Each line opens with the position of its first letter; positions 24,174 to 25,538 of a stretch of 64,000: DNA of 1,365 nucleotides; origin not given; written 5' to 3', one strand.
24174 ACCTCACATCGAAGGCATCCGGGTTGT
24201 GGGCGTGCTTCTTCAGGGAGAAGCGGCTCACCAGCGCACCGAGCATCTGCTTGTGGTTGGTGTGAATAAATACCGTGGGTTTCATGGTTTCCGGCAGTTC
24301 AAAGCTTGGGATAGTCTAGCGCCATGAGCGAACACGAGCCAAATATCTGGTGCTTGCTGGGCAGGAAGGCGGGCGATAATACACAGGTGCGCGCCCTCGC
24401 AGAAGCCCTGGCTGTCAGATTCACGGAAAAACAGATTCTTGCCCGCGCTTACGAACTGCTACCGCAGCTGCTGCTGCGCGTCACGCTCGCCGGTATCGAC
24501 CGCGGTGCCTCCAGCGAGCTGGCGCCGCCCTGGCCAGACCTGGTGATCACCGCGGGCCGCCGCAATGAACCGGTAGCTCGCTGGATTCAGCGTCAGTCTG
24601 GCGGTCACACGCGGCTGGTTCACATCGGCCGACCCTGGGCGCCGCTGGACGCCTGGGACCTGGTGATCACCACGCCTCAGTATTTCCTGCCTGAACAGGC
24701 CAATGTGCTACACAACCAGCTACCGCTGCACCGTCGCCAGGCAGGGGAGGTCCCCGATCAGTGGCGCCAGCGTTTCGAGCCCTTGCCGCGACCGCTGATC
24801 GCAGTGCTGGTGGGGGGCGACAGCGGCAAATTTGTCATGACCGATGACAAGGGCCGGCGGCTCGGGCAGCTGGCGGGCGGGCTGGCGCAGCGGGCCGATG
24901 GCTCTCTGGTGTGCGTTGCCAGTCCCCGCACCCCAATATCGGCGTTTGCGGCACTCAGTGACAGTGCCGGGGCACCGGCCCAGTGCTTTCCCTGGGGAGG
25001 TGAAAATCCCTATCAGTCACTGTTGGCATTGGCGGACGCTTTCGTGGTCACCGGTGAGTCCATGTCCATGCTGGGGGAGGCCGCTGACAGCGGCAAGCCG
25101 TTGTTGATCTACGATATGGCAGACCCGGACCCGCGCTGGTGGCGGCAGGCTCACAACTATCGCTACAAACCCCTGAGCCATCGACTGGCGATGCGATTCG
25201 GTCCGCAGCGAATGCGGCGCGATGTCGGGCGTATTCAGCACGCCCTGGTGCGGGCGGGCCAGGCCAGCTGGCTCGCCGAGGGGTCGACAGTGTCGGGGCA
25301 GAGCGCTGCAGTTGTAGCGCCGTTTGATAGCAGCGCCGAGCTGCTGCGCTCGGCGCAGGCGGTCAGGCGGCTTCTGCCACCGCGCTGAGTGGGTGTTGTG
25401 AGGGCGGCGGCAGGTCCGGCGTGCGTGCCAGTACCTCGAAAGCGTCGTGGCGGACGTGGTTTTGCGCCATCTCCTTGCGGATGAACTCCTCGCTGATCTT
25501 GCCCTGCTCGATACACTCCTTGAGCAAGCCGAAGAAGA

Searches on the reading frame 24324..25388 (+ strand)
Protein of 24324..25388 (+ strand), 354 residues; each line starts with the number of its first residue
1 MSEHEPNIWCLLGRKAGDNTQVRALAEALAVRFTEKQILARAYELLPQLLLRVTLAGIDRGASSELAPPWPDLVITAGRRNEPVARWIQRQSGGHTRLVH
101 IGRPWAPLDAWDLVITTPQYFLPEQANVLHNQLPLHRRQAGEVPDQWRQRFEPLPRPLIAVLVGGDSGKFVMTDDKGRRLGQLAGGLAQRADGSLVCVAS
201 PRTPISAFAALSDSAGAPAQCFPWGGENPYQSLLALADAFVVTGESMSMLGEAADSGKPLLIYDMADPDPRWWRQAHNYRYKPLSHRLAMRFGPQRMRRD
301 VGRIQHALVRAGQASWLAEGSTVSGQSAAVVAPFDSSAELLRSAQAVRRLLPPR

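Call 19: search_protein_families(library=pfam, proteins=[window:24324-25388:+], max_evalue=0.001)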
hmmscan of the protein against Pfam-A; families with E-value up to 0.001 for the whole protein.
window:24324-25388:+ (354 aa): 1 family
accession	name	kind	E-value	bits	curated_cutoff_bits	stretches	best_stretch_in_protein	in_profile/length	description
PF06258.17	Mito_fiss_Elm1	-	1.2e-52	179.4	27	1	16-272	1-262/304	Mitochondrial fission ELM1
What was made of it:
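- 24324..25388 (+): ELM1-like protein, copy c. PF06258, E 1e-52 (call 19).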

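Call 58: search_protein_families(library=ncbifam, proteins=[window:24324-25388:+], max_evalue=0.00001)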
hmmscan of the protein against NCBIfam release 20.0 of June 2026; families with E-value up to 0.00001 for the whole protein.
window:24324-25388:+ (354 aa): 0 families
